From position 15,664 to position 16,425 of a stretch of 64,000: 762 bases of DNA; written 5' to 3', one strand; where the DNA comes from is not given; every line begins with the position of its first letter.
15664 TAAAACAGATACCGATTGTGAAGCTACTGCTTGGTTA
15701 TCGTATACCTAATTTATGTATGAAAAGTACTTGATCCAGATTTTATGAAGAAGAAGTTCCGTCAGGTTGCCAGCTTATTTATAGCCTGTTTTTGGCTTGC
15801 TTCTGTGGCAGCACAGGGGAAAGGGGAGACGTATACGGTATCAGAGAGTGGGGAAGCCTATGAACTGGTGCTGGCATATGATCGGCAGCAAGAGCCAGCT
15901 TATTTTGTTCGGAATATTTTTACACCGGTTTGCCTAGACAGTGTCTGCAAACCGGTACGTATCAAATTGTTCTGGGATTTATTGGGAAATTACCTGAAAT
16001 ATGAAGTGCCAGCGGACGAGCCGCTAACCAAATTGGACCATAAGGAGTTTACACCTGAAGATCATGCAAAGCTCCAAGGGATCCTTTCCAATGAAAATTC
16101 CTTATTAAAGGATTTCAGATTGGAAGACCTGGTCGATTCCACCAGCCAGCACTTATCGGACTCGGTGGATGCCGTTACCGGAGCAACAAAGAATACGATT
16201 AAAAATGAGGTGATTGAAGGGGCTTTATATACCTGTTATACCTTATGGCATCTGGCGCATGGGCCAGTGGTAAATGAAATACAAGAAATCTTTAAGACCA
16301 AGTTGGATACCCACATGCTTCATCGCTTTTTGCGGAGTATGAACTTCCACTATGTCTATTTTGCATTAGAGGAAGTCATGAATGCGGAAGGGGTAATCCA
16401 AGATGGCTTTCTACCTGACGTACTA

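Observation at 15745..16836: Secreted protein carrying an ApbE-type flavinylation motif (D-A-V-T-G-A-T) fused to a helical-repeat domain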

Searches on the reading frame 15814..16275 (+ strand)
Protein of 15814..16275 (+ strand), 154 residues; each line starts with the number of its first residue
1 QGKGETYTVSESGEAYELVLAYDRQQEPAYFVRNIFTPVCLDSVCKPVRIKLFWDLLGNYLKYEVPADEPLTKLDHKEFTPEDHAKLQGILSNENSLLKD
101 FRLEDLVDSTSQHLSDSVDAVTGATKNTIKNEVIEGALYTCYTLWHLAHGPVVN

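Call 37: predict_structure(alignment_id=A2)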
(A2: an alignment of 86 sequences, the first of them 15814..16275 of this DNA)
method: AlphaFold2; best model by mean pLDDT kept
length: 154 residues; sequences in the alignment: 86
mean_pLDDT: 82.5   pTM: 0.78
mean pLDDT of the five models: 82.5, 82.0, 81.6, 81.0, 80.4
residues with pLDDT >= 90: 72; 70-90: 56; 50-70: 10; < 50: 16
segments of 3 or more residues with pLDDT < 50: 110-124
pLDDT, mean of each block of 10 residues (from residue 1): 79 86 95 86 79 96 94 86 96 92 71 43 59 86 92 79
secondary structure, 60 per line:
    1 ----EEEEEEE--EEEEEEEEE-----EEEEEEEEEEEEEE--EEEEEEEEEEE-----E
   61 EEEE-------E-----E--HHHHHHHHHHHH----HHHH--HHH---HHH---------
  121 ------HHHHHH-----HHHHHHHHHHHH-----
elements in order: E5-11 E14-22 E28-41 E44-54 E60-64 H81-92 H97-100 H127-132 H138-149

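Call 40: fold_search(model_id=the predicted structure, library=pdb)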
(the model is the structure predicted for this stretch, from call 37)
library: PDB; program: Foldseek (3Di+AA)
matches with E <= 10: 467; with E <= 0.001: 0
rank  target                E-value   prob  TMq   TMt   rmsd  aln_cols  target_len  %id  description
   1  7wmp_a                1.7e-02  0.15  0.17  0.06  26.5       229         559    9  Tail structure of Helicobacter pylori bacteriophage KHP30 (released 2023-03-01)
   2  4xhf_B                3.0e-01  0.21  0.33  0.25  12.0       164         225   12  Crystal structure of Shewanella oneidensis NqrC (released 2015-12-16)
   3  8rd4_E                3.6e-01  0.08  0.21  0.07  20.1       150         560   15  Telomeric RAP1:DNA-PK complex (released 2025-03-05)
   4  4xhf_D                4.5e-01  0.33  0.41  0.31   9.6       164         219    8  Crystal structure of Shewanella oneidensis NqrC (released 2015-12-16)
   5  9qbp_C                4.5e-01  0.14  0.17  0.08  12.6        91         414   10  Crystal structure of Enhydrobacter aerosaccus apo SPARDA complex (released 2025-12-17)
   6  3d2l_A                4.8e-01  0.41  0.20  0.14   5.2        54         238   17  Crystal structure of SAM-dependent methyltransferase (ZP_00538691.1) from EXIGUOBACTERIUM SP. 255-15 at 1.90 A resolut (released 2008-05-20)
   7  9gb3_A                5.8e-01  0.20  0.25  0.11   8.2       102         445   14  Extended phiCD508 portal (released 2025-03-26)
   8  6pfz_A                6.5e-01  0.25  0.18  0.07   8.2        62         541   13  Structure of a NAD-Dependent Persulfide Reductase from A. fulgidus (released 2020-07-01)
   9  1kpp_MODEL_1_A        6.5e-01  0.12  0.20  0.21  12.2        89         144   16  Structure of the Tsg101 UEV domain (released 2002-05-24)
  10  9qbq_A                6.5e-01  0.08  0.15  0.08  13.0        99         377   11  Crystal structure of apo SPARDA complex from Xanthobacter autotrophicus (released 2025-12-17)
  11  9icz_B                8.8e-01  0.20  0.21  0.14   5.7        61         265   13  C-Methyltransferase SeMT from Saccharopolyspora erythraea (released 2025-12-10)
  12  9r6t_A                8.8e-01  0.20  0.17  0.03   8.7        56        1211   12  Prefusion stabilized spike glycoprotein of equine coronavirus. (released 2026-03-11)
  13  6xyj_CCC              9.3e-01  0.16  0.21  0.36   9.7        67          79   10  Hfq from E.coli with inserted long loop L4 sequence (released 2021-02-10)
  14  3buu_A                9.3e-01  0.12  0.21  0.16   7.8       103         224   11  Crystal structure of LolA superfamily protein NE2245 from Nitrosomonas europaea (released 2008-01-22)
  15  9i9p                  9.3e-01  0.11  0.20  0.20   7.7        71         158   11  Crystal Structure of UFC1 W145H (released 2025-05-07)
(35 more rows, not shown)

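Call 41: search_protein_families(library=pfam, alignment_id=A2, max_evalue=10)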
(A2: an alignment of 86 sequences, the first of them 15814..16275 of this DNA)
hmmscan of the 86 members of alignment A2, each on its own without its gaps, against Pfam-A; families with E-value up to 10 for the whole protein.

A. member 1, window:15814-16275:+ (154 aa): 0 families

B. families by the number of members that match (of 86 scanned): 70 families (the first 25 are shown)
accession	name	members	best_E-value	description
PF18907.5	DUF5662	7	0.00018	Family of unknown function (DUF5662)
PF04205.19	FMN_bind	5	0.034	FMN-binding domain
PF17918.6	TetR_C_15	3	0.0055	Tetracyclin repressor-like, C-terminal domain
PF22010.2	OrtA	3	0.13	AKP thiolase subunit OrtA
PF13354.11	Beta-lactamase2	2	0.0091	Beta-lactamase enzyme family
PF05777.17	Acp26Ab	2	0.013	Drosophila accessory gland-specific peptide 26Ab (Acp26Ab)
PF23159.1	WH_Rok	2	0.015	Repressor Rok winged helix domain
PF07176.17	DUF1400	2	0.057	Alpha/beta hydrolase of unknown function (DUF1400)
PF21820.2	DUF6886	2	0.064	Family of unknown function (DUF6886)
PF13877.11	RPAP3_C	2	0.084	Potential Monad-binding region of RPAP3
PF25704.1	AcrF2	2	0.15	Anti-CRISPR protein AcrF2 protein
PF14678.12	FANCI_S4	1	0.0013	FANCI solenoid 4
PF06588.17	Muskelin_N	1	0.0026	Muskelin N-terminus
PF22140.1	VipD-like_C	1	0.0071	VipD-like, C-terminal domain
PF04455.17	Saccharop_dh_N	1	0.0098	LOR/SDH bifunctional enzyme conserved region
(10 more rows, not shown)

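Call 51: search_protein_representatives(alignment_id=A3)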
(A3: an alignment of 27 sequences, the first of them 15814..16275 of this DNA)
Query: 27 sequences, 155 profile positions. Proteins with E-value up to 0.001 (for the whole library): 833; up to 1e-10: 709; up to 1e-30: 443. The best 150 are listed.
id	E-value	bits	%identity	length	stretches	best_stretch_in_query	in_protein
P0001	4.1e-67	241.2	-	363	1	9-154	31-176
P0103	2.0e-66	239.0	-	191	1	4-154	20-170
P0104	3.1e-66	238.4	-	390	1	3-154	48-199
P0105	1.9e-63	229.3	-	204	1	3-151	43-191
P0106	2.9e-63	228.7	-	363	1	3-154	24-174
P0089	3.7e-63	228.4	-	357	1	3-154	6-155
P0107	3.4e-61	222.0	-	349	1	4-154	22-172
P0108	2.2e-59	216.1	-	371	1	5-154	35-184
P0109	5.7e-57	208.3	-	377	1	4-154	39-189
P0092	2.4e-56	206.2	-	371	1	3-153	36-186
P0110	5.0e-55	202.0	-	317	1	7-154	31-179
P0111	6.1e-55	201.7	-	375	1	5-154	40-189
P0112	9.9e-54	197.8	-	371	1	3-154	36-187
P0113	2.3e-53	196.5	-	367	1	12-154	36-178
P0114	5.4e-53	195.4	-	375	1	3-154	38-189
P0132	3.9e-47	176.3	-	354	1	6-153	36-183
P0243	2.3e-39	151.1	-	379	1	17-154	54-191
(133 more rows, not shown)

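Call 53: find_encoding_contigs(protein=P0243, flank=8000, max_places=1)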
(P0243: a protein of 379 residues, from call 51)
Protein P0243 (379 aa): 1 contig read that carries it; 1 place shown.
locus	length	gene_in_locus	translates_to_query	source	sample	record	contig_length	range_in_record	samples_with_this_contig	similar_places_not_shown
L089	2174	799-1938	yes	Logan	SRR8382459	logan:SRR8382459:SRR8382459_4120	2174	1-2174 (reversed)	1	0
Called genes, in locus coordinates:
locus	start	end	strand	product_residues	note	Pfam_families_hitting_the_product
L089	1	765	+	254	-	?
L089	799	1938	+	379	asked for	-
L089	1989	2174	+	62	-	?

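Call 54: find_encoding_contigs(protein=P0132, flank=8000, max_places=1)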
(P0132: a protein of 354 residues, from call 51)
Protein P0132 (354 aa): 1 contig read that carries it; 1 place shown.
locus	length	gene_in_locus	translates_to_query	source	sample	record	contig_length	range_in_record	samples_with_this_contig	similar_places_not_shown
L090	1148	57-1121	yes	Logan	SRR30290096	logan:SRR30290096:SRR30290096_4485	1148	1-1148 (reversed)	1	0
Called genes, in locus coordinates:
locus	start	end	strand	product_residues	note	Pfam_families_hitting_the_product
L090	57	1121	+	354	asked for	-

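Call 56: search_protein_families(library=pfam, proteins=[L089:1-762:+, L089:1989-2174:+], max_evalue=0.01)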
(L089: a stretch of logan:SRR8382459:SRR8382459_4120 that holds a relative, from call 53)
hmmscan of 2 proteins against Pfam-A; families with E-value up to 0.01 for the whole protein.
L089:1-762:+ (254 aa): 1 family
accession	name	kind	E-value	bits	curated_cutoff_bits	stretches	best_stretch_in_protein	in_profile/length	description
PF03741.22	TerC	-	8.9e-53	179.1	27.8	1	12-215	2-177/178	Integral membrane protein TerC family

L089:1989-2174:+ (62 aa): 2 families
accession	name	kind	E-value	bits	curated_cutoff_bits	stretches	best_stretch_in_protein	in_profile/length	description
PF13419.12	HAD_2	-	1.3e-06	29.1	23.8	1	11-57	1-48/178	Haloacid dehalogenase-like hydrolase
PF00702.32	Hydrolase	-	5.1e-05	24.2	26.4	1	9-41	2-45/191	haloacid dehalogenase-like hydrolase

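Call 74: find_related_loci(query=A3, collection=metagenome_contigs, flank=7000)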
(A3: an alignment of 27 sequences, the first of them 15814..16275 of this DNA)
Query A3 (154 aa) in metagenome_contigs; peptide patterns used: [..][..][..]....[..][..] (x = any residue, [..] = any of these).
110 stretches matched a pattern; 84 encode a relative of the query (tblastn E <= 1e-3); the best 80 are kept; 80 distinct loci.
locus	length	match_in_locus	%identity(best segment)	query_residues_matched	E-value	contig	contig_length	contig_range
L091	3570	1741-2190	79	1-150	5e-84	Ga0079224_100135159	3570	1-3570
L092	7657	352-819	77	1-154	4e-81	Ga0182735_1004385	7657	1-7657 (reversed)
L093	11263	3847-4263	63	16-154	2e-58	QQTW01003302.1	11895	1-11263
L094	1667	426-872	60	5-154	3e-60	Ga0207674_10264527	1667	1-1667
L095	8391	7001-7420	62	13-153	5e-58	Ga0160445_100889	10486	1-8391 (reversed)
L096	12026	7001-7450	58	3-153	4e-57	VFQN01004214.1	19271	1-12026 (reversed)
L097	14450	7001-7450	58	3-153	4e-57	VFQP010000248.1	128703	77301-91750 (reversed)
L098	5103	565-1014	56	3-153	6e-56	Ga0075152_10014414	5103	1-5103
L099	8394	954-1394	55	6-153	8e-55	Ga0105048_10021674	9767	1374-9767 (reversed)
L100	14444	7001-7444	58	7-153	2e-54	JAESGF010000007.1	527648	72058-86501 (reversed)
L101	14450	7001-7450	56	6-154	2e-54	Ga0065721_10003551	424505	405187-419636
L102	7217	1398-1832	56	8-153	7e-54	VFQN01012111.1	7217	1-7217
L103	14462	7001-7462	53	1-153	3e-53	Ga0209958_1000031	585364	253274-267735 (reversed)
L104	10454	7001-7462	53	1-153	3e-53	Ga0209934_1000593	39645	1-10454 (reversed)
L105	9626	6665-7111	54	4-152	3e-53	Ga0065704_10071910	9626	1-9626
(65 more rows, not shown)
